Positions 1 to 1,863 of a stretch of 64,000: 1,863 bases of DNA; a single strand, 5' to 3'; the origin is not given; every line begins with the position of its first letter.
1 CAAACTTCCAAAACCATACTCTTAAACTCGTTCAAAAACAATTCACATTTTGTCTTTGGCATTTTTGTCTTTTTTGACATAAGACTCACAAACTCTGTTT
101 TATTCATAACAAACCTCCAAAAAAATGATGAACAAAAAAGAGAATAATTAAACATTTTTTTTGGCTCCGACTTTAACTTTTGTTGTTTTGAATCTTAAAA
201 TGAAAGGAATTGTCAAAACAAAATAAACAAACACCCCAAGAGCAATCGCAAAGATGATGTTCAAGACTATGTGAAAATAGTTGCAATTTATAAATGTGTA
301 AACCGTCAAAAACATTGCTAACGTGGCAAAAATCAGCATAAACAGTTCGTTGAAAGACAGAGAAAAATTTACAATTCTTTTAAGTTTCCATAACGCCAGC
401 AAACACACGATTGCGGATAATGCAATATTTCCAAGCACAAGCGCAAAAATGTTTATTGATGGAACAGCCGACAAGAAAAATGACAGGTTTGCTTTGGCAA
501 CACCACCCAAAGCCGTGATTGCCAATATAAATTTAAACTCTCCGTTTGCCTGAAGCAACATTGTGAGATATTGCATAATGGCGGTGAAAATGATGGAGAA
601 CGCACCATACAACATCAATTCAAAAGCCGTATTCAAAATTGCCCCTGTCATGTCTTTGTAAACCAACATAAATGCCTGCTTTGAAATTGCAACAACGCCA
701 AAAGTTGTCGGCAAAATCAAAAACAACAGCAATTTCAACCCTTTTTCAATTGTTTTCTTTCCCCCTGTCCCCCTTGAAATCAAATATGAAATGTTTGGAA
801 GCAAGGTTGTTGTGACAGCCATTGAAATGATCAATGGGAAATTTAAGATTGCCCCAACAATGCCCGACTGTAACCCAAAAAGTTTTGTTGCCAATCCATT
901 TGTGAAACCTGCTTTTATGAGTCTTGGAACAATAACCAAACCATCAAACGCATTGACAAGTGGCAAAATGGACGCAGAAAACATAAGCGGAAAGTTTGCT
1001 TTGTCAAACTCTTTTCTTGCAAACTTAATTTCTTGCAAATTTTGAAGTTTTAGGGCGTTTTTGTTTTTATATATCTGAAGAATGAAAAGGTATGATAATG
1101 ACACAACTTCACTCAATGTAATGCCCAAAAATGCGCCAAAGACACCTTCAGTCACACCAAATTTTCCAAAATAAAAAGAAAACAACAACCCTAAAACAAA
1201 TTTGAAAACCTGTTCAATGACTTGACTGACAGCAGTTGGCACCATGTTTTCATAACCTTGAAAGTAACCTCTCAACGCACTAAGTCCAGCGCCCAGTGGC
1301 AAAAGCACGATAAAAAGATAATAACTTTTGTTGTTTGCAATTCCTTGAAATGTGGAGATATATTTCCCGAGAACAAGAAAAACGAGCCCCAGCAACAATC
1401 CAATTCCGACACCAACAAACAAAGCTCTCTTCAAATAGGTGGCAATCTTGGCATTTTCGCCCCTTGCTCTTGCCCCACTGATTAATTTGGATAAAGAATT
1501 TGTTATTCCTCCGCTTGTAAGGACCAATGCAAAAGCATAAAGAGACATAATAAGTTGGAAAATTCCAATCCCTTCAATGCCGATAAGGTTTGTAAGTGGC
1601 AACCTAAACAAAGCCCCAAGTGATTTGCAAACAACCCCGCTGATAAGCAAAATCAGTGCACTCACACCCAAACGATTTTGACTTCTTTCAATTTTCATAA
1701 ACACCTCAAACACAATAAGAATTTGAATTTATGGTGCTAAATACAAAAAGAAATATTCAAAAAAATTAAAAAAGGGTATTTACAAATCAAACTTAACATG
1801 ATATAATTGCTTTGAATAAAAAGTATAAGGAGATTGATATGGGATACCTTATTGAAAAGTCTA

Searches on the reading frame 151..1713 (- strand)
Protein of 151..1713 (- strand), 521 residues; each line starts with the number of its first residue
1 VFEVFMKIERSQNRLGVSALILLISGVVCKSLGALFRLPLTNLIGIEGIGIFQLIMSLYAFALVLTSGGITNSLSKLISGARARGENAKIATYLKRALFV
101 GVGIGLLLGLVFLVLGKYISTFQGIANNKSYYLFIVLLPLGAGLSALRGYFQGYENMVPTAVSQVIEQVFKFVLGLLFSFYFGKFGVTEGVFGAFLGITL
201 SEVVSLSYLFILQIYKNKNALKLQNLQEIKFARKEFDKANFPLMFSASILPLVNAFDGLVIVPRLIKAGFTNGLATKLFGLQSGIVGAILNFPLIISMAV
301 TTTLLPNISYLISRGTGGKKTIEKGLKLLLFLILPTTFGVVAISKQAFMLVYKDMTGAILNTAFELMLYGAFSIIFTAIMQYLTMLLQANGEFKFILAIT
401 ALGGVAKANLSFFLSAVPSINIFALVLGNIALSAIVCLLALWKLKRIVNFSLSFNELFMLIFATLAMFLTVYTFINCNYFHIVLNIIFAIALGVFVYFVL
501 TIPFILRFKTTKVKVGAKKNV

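Call 63: search_protein_families(library=pfam, proteins=[window:151-1713:-], max_evalue=0.001)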
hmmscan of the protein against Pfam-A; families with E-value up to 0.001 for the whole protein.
window:151-1713:- (521 aa): 1 family
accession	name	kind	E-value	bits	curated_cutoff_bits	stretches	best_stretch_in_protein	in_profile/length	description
PF01943.22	Polysacc_synt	-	5e-24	85.6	28.2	1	19-309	5-271/274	Polysaccharide biosynthesis protein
